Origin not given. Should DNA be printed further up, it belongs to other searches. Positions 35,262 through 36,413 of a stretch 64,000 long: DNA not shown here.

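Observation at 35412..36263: XRE-HTH regulator fused to a Cys-rich 15-residue repeat array (possible metal-binding or filament-forming solenoid)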

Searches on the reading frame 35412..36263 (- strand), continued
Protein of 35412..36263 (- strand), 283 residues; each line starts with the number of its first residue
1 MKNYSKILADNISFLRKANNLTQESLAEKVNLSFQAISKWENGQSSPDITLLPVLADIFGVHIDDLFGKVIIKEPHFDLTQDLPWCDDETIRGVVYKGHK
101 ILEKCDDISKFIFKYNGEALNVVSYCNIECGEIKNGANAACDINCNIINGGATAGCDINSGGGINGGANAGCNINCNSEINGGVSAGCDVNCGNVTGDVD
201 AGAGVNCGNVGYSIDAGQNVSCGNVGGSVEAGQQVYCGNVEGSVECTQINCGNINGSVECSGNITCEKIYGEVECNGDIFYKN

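Call 75: search_protein_families(library=pfam, proteins=[P0014, P0015, P0016, P0020, P0022, P0023, P0035, P0043, P0057, P0067], max_evalue=0.1)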
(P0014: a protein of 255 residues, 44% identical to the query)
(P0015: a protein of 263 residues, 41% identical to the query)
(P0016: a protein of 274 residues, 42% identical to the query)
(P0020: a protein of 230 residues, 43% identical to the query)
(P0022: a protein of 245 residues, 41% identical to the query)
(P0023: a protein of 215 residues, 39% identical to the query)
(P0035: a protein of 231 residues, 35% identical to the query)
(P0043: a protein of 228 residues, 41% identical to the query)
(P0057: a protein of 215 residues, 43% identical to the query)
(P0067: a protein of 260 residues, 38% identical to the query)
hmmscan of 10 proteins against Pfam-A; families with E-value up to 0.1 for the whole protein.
P0014 (255 aa): 18 families
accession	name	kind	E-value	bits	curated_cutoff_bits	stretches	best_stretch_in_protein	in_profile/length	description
PF01381.28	HTH_3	-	2.1e-12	47.3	23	1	10-64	1-55/55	Helix-turn-helix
PF12844.13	HTH_19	-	5.3e-06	26.7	30.2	1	8-65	2-59/64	Helix-turn-helix domain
PF13560.12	HTH_31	-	1.6e-05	25.5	27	1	10-63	6-60/64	Helix-turn-helix domain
PF08279.18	HTH_11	-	6.8e-05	23.1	25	1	7-37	3-34/55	HTH domain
PF07022.19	Phage_CI_repr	-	0.00016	22.4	22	1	18-65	11-58/65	Bacteriophage CI repressor helix-turn-helix domain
PF13443.12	HTH_26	-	0.00048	20.8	22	1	10-67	2-60/63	Cro/C1-type HTH DNA-binding domain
PF13412.12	HTH_24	-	0.00067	19.6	21.9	1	11-36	10-35/48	Winged helix-turn-helix DNA-binding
PF13545.12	HTH_Crp_2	-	0.0018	18.7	27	1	19-37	23-41/70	Crp-like helix-turn-helix domain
PF13384.12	HTH_23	-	0.0024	18.1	24.6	1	9-38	9-37/50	Homeodomain-like domain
PF04545.22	Sigma70_r4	-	0.0046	16.9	24.1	1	12-37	14-39/50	Sigma-70, region 4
PF15943.11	YdaS_toxin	-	0.0058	16.9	30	1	21-38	11-28/65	Bacterial toxin YdaS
PF13518.12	HTH_28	-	0.013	16.1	25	1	13-38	7-32/52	Helix-turn-helix domain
PF12802.13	MarR_2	-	0.019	15.6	27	1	11-37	12-39/61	MarR family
PF14549.12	P22_Cro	-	0.029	14.6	30.2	1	21-38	12-29/60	DNA-binding transcriptional regulator Cro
PF08178.16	GnsAB_toxin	-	0.049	14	27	0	5-18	17-30/54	GnsA/GnsB toxin of bacterial toxin-antitoxin system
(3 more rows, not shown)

P0015 (263 aa): 7 families
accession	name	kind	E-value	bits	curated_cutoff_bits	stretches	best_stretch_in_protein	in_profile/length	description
PF01381.28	HTH_3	-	7.3e-13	48.8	23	1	10-61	4-55/55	Helix-turn-helix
PF12844.13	HTH_19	-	4.3e-08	33.4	30.2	1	5-62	2-59/64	Helix-turn-helix domain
PF13560.12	HTH_31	-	5.1e-08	33.5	27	1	3-60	2-60/64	Helix-turn-helix domain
PF15943.11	YdaS_toxin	-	0.0051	17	30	1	18-37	11-30/65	Bacterial toxin YdaS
PF14549.12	P22_Cro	-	0.0062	16.7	30.2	1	17-36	11-30/60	DNA-binding transcriptional regulator Cro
PF07022.19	Phage_CI_repr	-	0.0074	17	22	1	14-64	10-60/65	Bacteriophage CI repressor helix-turn-helix domain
PF13443.12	HTH_26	-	0.047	14.4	22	1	12-65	7-61/63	Cro/C1-type HTH DNA-binding domain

P0016 (274 aa): 9 families
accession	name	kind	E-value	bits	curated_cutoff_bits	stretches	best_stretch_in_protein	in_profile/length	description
PF01381.28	HTH_3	-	6.3e-15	55.4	23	1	21-75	1-55/55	Helix-turn-helix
PF04519.19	Bactofilin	-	2.1e-07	31.5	27.9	2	201-264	8-72/98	Polymer-forming cytoskeletal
PF13560.12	HTH_31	-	5.1e-07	30.3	27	1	19-73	4-59/64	Helix-turn-helix domain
PF12844.13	HTH_19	-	2.3e-06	27.8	30.2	1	21-76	4-59/64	Helix-turn-helix domain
PF13443.12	HTH_26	-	7.6e-05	23.3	22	1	21-76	2-58/63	Cro/C1-type HTH DNA-binding domain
PF15943.11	YdaS_toxin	-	0.012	15.9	30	1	32-53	11-32/65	Bacterial toxin YdaS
PF13744.12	HTH_37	-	0.018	15.3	27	1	17-53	19-55/80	Helix-turn-helix domain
PF14549.12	P22_Cro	-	0.043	14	30.2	1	32-50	12-30/60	DNA-binding transcriptional regulator Cro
PF13518.12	HTH_28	-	0.069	13.7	25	0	25-51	8-34/52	Helix-turn-helix domain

P0020 (230 aa): 10 families
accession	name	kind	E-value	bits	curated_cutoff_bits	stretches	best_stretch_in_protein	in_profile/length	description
PF01381.28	HTH_3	-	1.1e-12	48.2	23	1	7-61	1-55/55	Helix-turn-helix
PF12844.13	HTH_19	-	5.7e-07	29.8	30.2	1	4-62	1-59/64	Helix-turn-helix domain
PF13560.12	HTH_31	-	7.4e-06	26.6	27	1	3-60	2-60/64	Helix-turn-helix domain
PF13443.12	HTH_26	-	0.00027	21.5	22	1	14-64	9-60/63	Cro/C1-type HTH DNA-binding domain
PF15943.11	YdaS_toxin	-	0.0014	18.8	30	1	18-37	11-30/65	Bacterial toxin YdaS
PF14549.12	P22_Cro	-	0.0017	18.5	30.2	1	18-36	12-30/60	DNA-binding transcriptional regulator Cro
PF04519.19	Bactofilin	-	0.014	16.1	27.9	0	172-229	10-71/98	Polymer-forming cytoskeletal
PF15731.11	MqsA_antitoxin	-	0.022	15.3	30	1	4-47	71-114/131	Antitoxin component of bacterial toxin-antitoxin system, MqsA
PF08279.18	HTH_11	-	0.08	13.3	25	0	16-34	16-34/55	HTH domain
PF13545.12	HTH_Crp_2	-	0.093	13.1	27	0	13-34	20-41/70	Crp-like helix-turn-helix domain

P0022 (245 aa): 8 families
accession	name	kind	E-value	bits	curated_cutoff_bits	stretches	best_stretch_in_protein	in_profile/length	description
PF01381.28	HTH_3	-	1.1e-13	51.4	23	1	7-61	1-55/55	Helix-turn-helix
PF12844.13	HTH_19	-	1.2e-09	38.3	30.2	1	4-64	1-61/64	Helix-turn-helix domain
PF13560.12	HTH_31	-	1.1e-07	32.4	27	1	3-60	2-60/64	Helix-turn-helix domain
PF13443.12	HTH_26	-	0.00029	21.5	22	1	7-67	2-63/63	Cro/C1-type HTH DNA-binding domain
PF15943.11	YdaS_toxin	-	0.0044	17.2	30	1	17-37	10-30/65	Bacterial toxin YdaS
PF14549.12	P22_Cro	-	0.007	16.5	30.2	1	17-36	11-30/60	DNA-binding transcriptional regulator Cro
PF08279.18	HTH_11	-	0.044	14.1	25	1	14-34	13-34/55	HTH domain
PF07022.19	Phage_CI_repr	-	0.089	13.6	22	0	12-61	8-57/65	Bacteriophage CI repressor helix-turn-helix domain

P0023 (215 aa): 10 families
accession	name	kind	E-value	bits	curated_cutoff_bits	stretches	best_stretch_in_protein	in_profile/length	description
PF01381.28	HTH_3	-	5.9e-15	55.5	23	1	7-60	1-54/55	Helix-turn-helix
PF12844.13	HTH_19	-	6.8e-10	39.2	30.2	1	4-65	1-62/64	Helix-turn-helix domain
PF13560.12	HTH_31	-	1.8e-06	28.6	27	1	4-57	3-57/64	Helix-turn-helix domain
PF13443.12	HTH_26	-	3.1e-05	24.6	22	1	6-65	1-61/63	Cro/C1-type HTH DNA-binding domain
PF14549.12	P22_Cro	-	0.00036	20.7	30.2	1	18-36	12-30/60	DNA-binding transcriptional regulator Cro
PF15943.11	YdaS_toxin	-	0.0027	17.9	30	1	18-37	11-30/65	Bacterial toxin YdaS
PF08279.18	HTH_11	-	0.0092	16.3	25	1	9-34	8-34/55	HTH domain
PF04519.19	Bactofilin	-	0.036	14.8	27.9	0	168-210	23-68/98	Polymer-forming cytoskeletal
PF13384.12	HTH_23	-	0.036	14.3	24.6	1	8-35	11-37/50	Homeodomain-like domain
PF04545.22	Sigma70_r4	-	0.066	13.2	24.1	0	9-36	14-41/50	Sigma-70, region 4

P0035 (231 aa): 8 families
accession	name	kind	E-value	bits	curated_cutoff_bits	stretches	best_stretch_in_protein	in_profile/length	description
PF01381.28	HTH_3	-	1.8e-09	37.9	23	1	7-61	1-55/55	Helix-turn-helix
PF12844.13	HTH_19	-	1.3e-05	25.5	30.2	1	4-64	1-61/64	Helix-turn-helix domain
PF15943.11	YdaS_toxin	-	0.00048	20.3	30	1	18-37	11-30/65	Bacterial toxin YdaS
PF13560.12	HTH_31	-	0.00073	20.2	27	1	7-60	6-60/64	Helix-turn-helix domain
PF14549.12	P22_Cro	-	0.0085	16.3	30.2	1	18-36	12-30/60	DNA-binding transcriptional regulator Cro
PF04519.19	Bactofilin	-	0.017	15.8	27.9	0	185-230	23-71/98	Polymer-forming cytoskeletal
PF13443.12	HTH_26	-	0.028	15.1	22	1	10-66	5-62/63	Cro/C1-type HTH DNA-binding domain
PF08279.18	HTH_11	-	0.038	14.3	25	1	11-34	11-34/55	HTH domain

P0043 (228 aa): 11 families
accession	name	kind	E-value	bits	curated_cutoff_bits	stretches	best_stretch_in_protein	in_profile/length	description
PF01381.28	HTH_3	-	2.7e-15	56.6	23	1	8-60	3-55/55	Helix-turn-helix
PF12844.13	HTH_19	-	1.9e-08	34.5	30.2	1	3-61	1-59/64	Helix-turn-helix domain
PF13560.12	HTH_31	-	1.9e-06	28.5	27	1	2-59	2-60/64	Helix-turn-helix domain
PF14549.12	P22_Cro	-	0.00028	21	30.2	1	16-34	11-29/60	DNA-binding transcriptional regulator Cro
PF15943.11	YdaS_toxin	-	0.00058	20.1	30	1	17-34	11-28/65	Bacterial toxin YdaS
PF13443.12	HTH_26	-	0.00082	20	22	1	6-64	2-61/63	Cro/C1-type HTH DNA-binding domain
PF04519.19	Bactofilin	-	0.0014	19.3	27.9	0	168-216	23-77/98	Polymer-forming cytoskeletal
PF15731.11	MqsA_antitoxin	-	0.0057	17.2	30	1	3-46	71-114/131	Antitoxin component of bacterial toxin-antitoxin system, MqsA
PF13545.12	HTH_Crp_2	-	0.036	14.5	27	1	12-33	20-41/70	Crp-like helix-turn-helix domain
PF07022.19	Phage_CI_repr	-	0.047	14.5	22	1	10-61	7-58/65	Bacteriophage CI repressor helix-turn-helix domain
PF13384.12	HTH_23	-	0.08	13.2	24.6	0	10-34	15-37/50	Homeodomain-like domain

P0057 (215 aa): 7 families
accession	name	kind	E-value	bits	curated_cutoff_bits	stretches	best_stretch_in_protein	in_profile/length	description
PF01381.28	HTH_3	-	7.6e-14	51.9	23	1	7-61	1-55/55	Helix-turn-helix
PF12844.13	HTH_19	-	1.6e-07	31.6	30.2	1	4-64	1-61/64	Helix-turn-helix domain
PF13560.12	HTH_31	-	3.7e-07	30.8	27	1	3-59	2-59/64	Helix-turn-helix domain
PF08279.18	HTH_11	-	0.00042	20.6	25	1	7-34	6-34/55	HTH domain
PF14549.12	P22_Cro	-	0.0011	19.1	30.2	1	18-36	12-30/60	DNA-binding transcriptional regulator Cro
PF15943.11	YdaS_toxin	-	0.0019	18.4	30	1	18-37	11-30/65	Bacterial toxin YdaS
PF13443.12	HTH_26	-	0.0021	18.7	22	1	6-63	1-59/63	Cro/C1-type HTH DNA-binding domain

P0067 (260 aa): 10 families
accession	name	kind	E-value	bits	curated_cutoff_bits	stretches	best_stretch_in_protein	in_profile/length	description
PF01381.28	HTH_3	-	4.9e-16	59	23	1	13-66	2-55/55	Helix-turn-helix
PF13443.12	HTH_26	-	4.5e-08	33.7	22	1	13-71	3-62/63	Cro/C1-type HTH DNA-binding domain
PF12844.13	HTH_19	-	2.4e-07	31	30.2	1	10-71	2-63/64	Helix-turn-helix domain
PF13560.12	HTH_31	-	1.8e-05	25.4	27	1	14-64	8-59/64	Helix-turn-helix domain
PF15731.11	MqsA_antitoxin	-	2.7e-05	24.7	30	1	3-55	65-117/131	Antitoxin component of bacterial toxin-antitoxin system, MqsA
PF18906.5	Phage_tube_2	-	0.0039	17.3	27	1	68-220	78-200/266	Phage tail tube protein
PF15943.11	YdaS_toxin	-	0.014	15.7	30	1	23-43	11-31/65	Bacterial toxin YdaS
PF14549.12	P22_Cro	-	0.017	15.3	30.2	1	23-41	12-30/60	DNA-binding transcriptional regulator Cro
PF13744.12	HTH_37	-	0.021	15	27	1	6-45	17-56/80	Helix-turn-helix domain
PF13384.12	HTH_23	-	0.047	14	24.6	0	12-40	11-37/50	Homeodomain-like domain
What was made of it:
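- On Bactofilin (Pfam PF04519): Typical Cys-rich relatives score 14-19 bits (call 75).
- Closest known: Bactofilins. Same: A Cys-poor member passes the Pfam cut-off (call 75).
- P0016 scores 31.5 bits against a cut-off of 27.9 (call 75).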
